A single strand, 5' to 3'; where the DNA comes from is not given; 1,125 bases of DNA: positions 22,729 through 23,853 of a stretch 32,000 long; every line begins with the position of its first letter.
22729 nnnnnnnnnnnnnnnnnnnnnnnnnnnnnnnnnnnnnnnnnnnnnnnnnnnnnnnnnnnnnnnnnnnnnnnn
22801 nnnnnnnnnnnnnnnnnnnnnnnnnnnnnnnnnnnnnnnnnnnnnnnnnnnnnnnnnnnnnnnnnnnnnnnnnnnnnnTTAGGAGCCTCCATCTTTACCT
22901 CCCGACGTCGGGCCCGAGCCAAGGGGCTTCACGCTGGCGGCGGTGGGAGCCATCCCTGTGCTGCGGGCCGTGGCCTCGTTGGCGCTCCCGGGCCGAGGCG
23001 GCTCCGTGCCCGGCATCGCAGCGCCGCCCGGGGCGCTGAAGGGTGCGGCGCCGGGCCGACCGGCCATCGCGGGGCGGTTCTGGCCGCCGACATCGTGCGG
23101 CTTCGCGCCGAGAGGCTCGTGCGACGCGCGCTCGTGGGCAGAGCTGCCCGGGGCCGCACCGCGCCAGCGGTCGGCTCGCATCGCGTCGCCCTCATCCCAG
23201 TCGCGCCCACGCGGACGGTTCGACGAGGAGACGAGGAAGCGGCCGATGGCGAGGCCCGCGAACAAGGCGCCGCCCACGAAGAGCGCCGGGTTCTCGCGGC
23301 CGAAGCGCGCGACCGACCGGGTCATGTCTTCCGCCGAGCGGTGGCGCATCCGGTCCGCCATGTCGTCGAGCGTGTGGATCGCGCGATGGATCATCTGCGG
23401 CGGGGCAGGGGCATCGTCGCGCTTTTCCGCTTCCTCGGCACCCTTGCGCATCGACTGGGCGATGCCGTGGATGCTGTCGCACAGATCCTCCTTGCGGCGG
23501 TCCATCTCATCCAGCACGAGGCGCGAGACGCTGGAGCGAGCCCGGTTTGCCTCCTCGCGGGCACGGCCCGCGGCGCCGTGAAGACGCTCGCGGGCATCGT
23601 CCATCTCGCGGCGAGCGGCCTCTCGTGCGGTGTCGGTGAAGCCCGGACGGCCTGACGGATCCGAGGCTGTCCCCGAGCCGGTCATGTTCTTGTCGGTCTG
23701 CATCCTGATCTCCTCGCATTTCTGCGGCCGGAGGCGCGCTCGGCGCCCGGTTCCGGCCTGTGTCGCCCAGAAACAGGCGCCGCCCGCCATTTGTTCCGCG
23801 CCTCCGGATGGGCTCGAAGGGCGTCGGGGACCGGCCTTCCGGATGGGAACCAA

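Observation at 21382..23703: Translationally coupled three-gene membrane module (ElaB/YqjD-like, holin-X/DUF1469-like, DUF3618) of unknown function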

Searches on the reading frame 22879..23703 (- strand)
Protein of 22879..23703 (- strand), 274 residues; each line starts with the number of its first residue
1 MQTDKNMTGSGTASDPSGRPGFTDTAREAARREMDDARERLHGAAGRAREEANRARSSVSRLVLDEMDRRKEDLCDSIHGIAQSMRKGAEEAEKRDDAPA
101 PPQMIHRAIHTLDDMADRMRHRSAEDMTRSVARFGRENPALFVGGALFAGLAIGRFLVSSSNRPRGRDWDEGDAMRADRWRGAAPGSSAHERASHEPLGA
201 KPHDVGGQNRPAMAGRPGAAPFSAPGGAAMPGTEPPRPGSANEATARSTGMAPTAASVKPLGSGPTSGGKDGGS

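Call 3: search_protein_families(library=pfam, proteins=[window:22879-23703:-], max_evalue=1)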
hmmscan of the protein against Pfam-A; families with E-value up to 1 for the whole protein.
window:22879-23703:- (274 aa): 0 families

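Call 4: search_protein_families(library=ncbifam, proteins=[window:22879-23703:-], max_evalue=1)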
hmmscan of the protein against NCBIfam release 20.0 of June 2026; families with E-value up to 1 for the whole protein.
window:22879-23703:- (274 aa): 1 family
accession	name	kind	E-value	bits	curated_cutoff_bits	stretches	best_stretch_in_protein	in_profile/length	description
NF033914.0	antiphage_ZorA_1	subfamily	0.0086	14.4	190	1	28-134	358-463/619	anti-phage ZorAB system protein ZorA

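Call 9: find_homologous_proteins(query=window:22879-23703:-)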
Query window:22879-23703:- (274 aa): 11 proteins with E <= 0.001 among 5367 candidates.
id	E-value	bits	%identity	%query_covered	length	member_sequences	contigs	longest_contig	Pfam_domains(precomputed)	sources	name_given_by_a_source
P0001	3.5e-160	550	94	100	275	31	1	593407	-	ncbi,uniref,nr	ncbi:hypothetical protein [Cereibacter johrii]|uniref:hypothetical protein n=1 Tax=Cereibacter johri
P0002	3.7e-106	373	70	97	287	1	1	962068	-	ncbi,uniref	ncbi:hypothetical protein [Rhodobacter sp. NSM]|uniref:hypothetical protein n=1 Tax=Rhodobacter sp. 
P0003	1.2e-81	292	70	73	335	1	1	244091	-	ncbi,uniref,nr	ncbi:hypothetical protein [Cereibacter sediminicola]|uniref:hypothetical protein n=1 Tax=Cereibacter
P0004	4.9e-79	284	70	74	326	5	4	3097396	-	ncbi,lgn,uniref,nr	ncbi:hypothetical protein LV780_08340 [Cereibacter azotoformans]|uniref:DUF3618 domain-containing pr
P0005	2.7e-68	249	73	62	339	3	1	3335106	-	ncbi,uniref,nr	ncbi:hypothetical protein [Rhodobacter sp. CZR27]|uniref:hypothetical protein n=1 Tax=Rhodobacter sp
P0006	9.7e-56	208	46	100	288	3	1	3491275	-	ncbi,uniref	ncbi:hypothetical protein [Cereibacter changlensis]|uniref:hypothetical protein n=1 Tax=Cereibacter 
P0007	1.4e-55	207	46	100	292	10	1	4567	-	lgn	-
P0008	3.7e-6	45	31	58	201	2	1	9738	-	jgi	jgi:hypothetical protein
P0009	4.0e-4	38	30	49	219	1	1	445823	-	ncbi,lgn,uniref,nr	ncbi:hypothetical protein [Caenispirillum bisanense]|uniref:DUF3618 domain-containing protein n=1 Ta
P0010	4.3e-4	38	30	83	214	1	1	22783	-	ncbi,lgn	-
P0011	8.5e-4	37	35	62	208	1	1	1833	-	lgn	-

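Call 11: search_protein_families(library=pfam, proteins=[P0008, P0009, P0010, P0011, P0004, P0006], max_evalue=1)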
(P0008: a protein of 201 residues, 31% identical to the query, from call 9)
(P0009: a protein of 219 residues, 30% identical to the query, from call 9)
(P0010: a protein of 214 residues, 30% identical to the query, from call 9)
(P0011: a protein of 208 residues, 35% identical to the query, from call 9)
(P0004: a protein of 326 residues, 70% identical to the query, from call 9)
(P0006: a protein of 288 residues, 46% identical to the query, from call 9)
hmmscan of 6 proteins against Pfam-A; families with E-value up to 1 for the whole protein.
P0008 (201 aa): 1 family
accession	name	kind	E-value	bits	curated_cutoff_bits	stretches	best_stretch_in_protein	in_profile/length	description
PF01442.23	Apolipoprotein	-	0.016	15.3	90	1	21-82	101-162/190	Apolipoprotein A1/A4/E domain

P0009 (219 aa): 0 families

P0010 (214 aa): 1 family
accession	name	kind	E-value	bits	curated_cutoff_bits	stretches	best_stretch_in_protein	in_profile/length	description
PF01442.23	Apolipoprotein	-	0.0054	16.9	90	1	18-82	98-162/190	Apolipoprotein A1/A4/E domain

P0011 (208 aa): 2 families
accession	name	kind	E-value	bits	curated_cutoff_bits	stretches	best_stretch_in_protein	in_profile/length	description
PF12592.13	ATPase_RavA_C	-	0.05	14.1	27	1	73-108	5-32/55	ATPase, RavA, C-terminal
PF05532.17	CsbD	-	0.43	11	40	0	36-57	30-51/53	CsbD-like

P0004 (326 aa): 1 family
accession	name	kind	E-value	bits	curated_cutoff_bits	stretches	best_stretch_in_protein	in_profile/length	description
PF01442.23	Apolipoprotein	-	0.019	15.1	90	1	23-95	79-151/190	Apolipoprotein A1/A4/E domain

P0006 (288 aa): 2 families
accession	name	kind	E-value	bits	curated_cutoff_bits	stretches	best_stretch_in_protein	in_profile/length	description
PF25251.1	DUF7853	-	0.024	15.7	27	1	89-139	16-66/81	Family of unknown function (DUF7853)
PF01442.23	Apolipoprotein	-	0.099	12.8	90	1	23-93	101-171/190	Apolipoprotein A1/A4/E domain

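Call 19: find_encoding_contigs(protein=P0009, flank=5000, max_places=3)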
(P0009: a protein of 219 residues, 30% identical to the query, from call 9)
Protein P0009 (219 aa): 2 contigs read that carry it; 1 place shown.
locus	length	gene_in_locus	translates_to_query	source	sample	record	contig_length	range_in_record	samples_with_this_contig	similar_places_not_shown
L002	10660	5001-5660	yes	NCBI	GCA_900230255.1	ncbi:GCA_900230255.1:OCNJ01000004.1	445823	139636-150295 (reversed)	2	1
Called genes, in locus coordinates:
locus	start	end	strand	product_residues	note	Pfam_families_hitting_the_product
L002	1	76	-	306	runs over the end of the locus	PF00126:HTH_1, PF03466:LysR_substrate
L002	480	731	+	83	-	-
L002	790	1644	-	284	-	PF23441:SDR, PF00106:adh_short, PF08659:KR, PF13561:adh_short_C2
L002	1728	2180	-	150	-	PF01814:Hemerythrin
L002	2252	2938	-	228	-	PF04654:DUF599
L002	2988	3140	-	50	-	-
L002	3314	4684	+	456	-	PF10009:DUF2252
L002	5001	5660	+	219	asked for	-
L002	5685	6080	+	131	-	PF07332:Phage_holin_3_6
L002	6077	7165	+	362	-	PF12277:DUF3618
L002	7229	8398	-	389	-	PF09898:DUF2125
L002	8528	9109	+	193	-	PF04752:ChaC, PF06094:GGACT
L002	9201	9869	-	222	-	-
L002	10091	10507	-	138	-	PF17295:DUF5348 (faint)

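Call 20: find_encoding_contigs(protein=P0010, flank=5000, max_places=3)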
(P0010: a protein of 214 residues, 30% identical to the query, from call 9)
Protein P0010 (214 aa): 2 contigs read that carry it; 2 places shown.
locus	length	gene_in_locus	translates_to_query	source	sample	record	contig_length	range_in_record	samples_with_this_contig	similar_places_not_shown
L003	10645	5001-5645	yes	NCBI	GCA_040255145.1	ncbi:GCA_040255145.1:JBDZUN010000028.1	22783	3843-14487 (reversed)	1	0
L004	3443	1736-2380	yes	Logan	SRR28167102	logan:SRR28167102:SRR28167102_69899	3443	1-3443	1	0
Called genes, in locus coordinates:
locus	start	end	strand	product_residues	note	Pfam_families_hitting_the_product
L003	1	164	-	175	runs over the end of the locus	PF00210:Ferritin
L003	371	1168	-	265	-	PF00561:Abhydrolase_1, PF12146:Hydrolase_4, PF12697:Abhydrolase_6, PF03096:Ndr (weak)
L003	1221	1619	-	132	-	PF10861:DUF2784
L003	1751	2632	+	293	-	PF02668:TauD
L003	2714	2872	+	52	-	-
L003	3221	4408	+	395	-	PF00724:Oxidored_FMN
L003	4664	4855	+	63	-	-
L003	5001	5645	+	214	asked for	-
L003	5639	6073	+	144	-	PF07332:Phage_holin_3_6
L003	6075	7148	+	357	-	PF12277:DUF3618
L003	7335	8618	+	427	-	PF02771:Acyl-CoA_dh_N, PF02770:Acyl-CoA_dh_M, PF00441:Acyl-CoA_dh_1, PF08028:Acyl-CoA_dh_2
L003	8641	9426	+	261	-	PF03476:MOSC_N, PF03473:MOSC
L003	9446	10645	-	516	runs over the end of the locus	PF00528:BPD_transp_1, PF04069:OpuAC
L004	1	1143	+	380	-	?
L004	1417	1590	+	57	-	-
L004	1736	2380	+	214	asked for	-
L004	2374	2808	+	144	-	PF07332:Phage_holin_3_6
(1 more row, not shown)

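Call 38: search_protein_families(library=pfam, alignment_id=A5, max_evalue=0.01)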
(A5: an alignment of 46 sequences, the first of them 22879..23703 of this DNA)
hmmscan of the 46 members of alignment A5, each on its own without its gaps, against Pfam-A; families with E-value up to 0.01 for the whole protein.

A. member 1, window:22879-23703:- (274 aa): 0 families

B. families by the number of members that match (of 46 scanned): 14 families
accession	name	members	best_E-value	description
PF01442.23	Apolipoprotein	14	1.9e-07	Apolipoprotein A1/A4/E domain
PF05478.16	Prominin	2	0.00049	Prominin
PF07464.16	ApoLp-III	2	0.0034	Apolipophorin-III precursor (apoLp-III)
PF12732.12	YtxH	1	4.6e-05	YtxH-like protein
PF02987.21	LEA_4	1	0.00029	Late embryogenesis abundant protein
PF05532.17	CsbD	1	0.0012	CsbD-like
PF12438.13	DUF3679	1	0.0025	Protein of unknown function (DUF3679)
PF25240.1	PUB2_N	1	0.0034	PUB2-like, N-terminal domain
PF06698.16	DUF1192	1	0.0042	Protein of unknown function (DUF1192)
PF11740.13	KfrA_N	1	0.005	Plasmid replication region DNA-binding N-term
PF20379.3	DUF6674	1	0.0052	Family of unknown function (DUF6674)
PF14013.11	MT0933_antitox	1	0.0052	MT0933-like antitoxin protein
PF09230.16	DFF40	1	0.0061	DNA fragmentation factor 40 kDa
PF25251.1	DUF7853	1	0.0089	Family of unknown function (DUF7853)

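Call 39: search_protein_families(library=ncbifam, alignment_id=A5, max_evalue=0.01)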
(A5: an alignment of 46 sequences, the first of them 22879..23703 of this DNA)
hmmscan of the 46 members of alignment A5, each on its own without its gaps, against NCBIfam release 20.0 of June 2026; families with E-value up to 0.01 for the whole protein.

A. member 1, window:22879-23703:- (274 aa): 1 family
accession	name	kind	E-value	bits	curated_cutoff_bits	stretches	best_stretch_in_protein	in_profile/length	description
NF033914.0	antiphage_ZorA_1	subfamily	0.0086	14.4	190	0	28-134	358-463/619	anti-phage ZorAB system protein ZorA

B. families by the number of members that match (of 46 scanned): 27 families (the first 25 are shown)
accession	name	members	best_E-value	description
NF004411.0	PRK05759.1-2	5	0.00018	F0F1 ATP synthase subunit B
NF041483.1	growth_prot_Scy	3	0.00038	polarized growth protein Scy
NF006293.0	PRK08476.1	3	0.00082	F0F1 ATP synthase subunit B'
TIGR01985.1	phasin_2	3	0.0009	phasin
NF002629.0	PRK02292.1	3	0.0011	V-type ATP synthase subunit E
NF004412.0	PRK05759.1-3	2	2.6e-05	F0F1 ATP synthase subunit B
TIGR01144.1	ATP_synt_b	2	0.00089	F0F1 ATP synthase subunit B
NF052289.1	Rv2629_fam_RHF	2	0.0009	Rv2629 family ribosome hibernation factor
NF033914.0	antiphage_ZorA_1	2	0.0016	anti-phage ZorAB system protein ZorA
NF047840.1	lipo_Ag473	2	0.0021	Ag473 family lipoprotein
NF009344.0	PRK12705.1-1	2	0.0054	hypothetical protein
NF047982.1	T4SS_WalE1_fam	1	0.0002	actin-bundling T4SS effector WalE1 family protein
NF047714.1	adhesin_SiiEA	1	0.00066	BapA-related adhesin SiiEA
TIGR00249.1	sixA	1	0.00091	phosphohistidine phosphatase SixA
NF002170.0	PRK01005.1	1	0.00094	V-type ATP synthase subunit E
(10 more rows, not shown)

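Call 73: predict_structure(alignment_id=A5)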
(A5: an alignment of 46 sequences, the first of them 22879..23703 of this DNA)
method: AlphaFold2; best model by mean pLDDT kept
length: 274 residues; sequences in the alignment: 46
mean_pLDDT: 68.3   pTM: 0.42
mean pLDDT of the five models: 68.3, 67.9, 66.7, 66.5, 66.5
residues with pLDDT >= 90: 11; 70-90: 128; 50-70: 79; < 50: 56
segments of 3 or more residues with pLDDT < 50: 183-188, 203-220, 222-224, 226-230, 239-242, 244-248
pLDDT, mean of each block of 10 residues (from residue 1): 54 58 77 86 79 78 84 87 88 82 82 87 87 92 87 84 59 54 49 55 45 45 46 52 48 52 53 57
secondary structure, 60 per line:
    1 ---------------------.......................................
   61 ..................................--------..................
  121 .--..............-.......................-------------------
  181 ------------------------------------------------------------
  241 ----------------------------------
elements in order: H22-94 H103-121 H124-137 H139-161

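Call 86: fold_search(model_id=the predicted structure, library=pdb)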
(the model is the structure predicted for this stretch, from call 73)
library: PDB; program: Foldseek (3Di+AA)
matches with E <= 10: 52; with E <= 0.001: 0
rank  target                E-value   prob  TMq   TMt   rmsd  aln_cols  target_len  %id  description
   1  5lmf_B                2.3e+00  0.12  0.11  0.10   6.5        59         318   15  Structure of C-terminal domain from S. cerevisiae Pat1 decapping activator bound to Dcp2 HLM3 peptide (region 484-500) (released 2017-08-16)
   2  4w4l_A                2.4e+00  0.08  0.08  0.26  18.3        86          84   16  Crystal structure of EspG5 in complex with PE25 and PPE41 from the ESX-5 type VII secretion system of M. tuberculosis (released 2014-10-01)
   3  8qaf                  3.0e+00  0.12  0.14  0.42   5.8        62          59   18  X-ray crystal structure of a de novo designed single-chain antiparallel 8-helix coiled-coil alpha-helical barrel, sc-apC (released 2024-07-03)
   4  6ha8_V                3.2e+00  0.12  0.15  0.09   9.1        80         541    9  Cryo-EM structure of the ABCF protein VmlR bound to the Bacillus subtilis ribosome (released 2018-08-29)
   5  5lmg_B                3.2e+00  0.10  0.11  0.10   6.9        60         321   15  Structure of C-terminal domain from S. cerevisiae Pat1 decapping activator bound to Dcp2 HLM10 peptide (region 954-970 (released 2017-08-16)
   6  3zq6_D                3.4e+00  0.63  0.17  0.16   2.1        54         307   11  ADP-ALF4 COMPLEX OF M. THERM. TRC40 (released 2011-06-22)
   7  8u5w_D                3.6e+00  0.11  0.12  0.40   8.5        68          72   10  De novo designed pentameric helical bundle protein (released 2024-09-25)
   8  5nen_B                3.8e+00  0.12  0.17  0.21  25.1       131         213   14  Crystal structure of the soluble domain of LipC, a membrane fusion protein of a type I secretion system (released 2017-11-22)
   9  5lm5_B                3.8e+00  0.08  0.11  0.10   6.7        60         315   15  Structure of C-terminal domain from S. cerevisiae Pat1 decapping activator bound to Dcp2 HLM2 peptide (region 435-451) (released 2017-08-16)
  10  3etz_B                4.4e+00  0.12  0.17  0.36  17.1       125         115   16  Crystal structure of bacterial adhesin FadA L76A mutant (released 2008-12-02)
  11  8dfu_0                4.4e+00  0.10  0.14  0.41  13.4       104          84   14  Cryo-EM structure of conjugation pili from Aeropyrum pernix (released 2023-03-22)
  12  7o3x_B                4.4e+00  0.10  0.18  0.23  22.2       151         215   16  Structural basis for VIPP1 oligomerization and maintenance of thylakoid membrane integrity (released 2021-06-30)
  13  9pbf_H                4.4e+00  0.05  0.13  0.21  28.4       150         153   15  21bin20S complex (NSF-alphaSNAP-2:1 syntaxin-1a:SNAP-25), non-hydrolyzing, class 10 (released 2025-08-06)
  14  6dmp_MODEL_1_A        4.7e+00  0.10  0.13  0.40   9.0        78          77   13  De Novo Design of a Protein Heterodimer with Specificity Mediated by Hydrogen Bond Networks (released 2018-12-19)
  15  8qbs                  5.0e+00  0.09  0.19  0.25  27.4       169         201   14  Cryo-EM structure of Vipp1-F197K/L200K helical filament with lattice 1 (Vipp1-F197K/L200K_L1) (released 2024-09-11)
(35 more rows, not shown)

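Call 87: search_protein_families(library=phrogs, proteins=[window:22879-23703:-], max_evalue=0.01)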
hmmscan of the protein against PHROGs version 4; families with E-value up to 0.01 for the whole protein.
window:22879-23703:- (274 aa): 0 families

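Call 88: search_protein_families(library=padloc, proteins=[window:22879-23703:-], max_evalue=0.01)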
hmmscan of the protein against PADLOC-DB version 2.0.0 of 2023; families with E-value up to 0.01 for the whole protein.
window:22879-23703:- (274 aa): 0 families
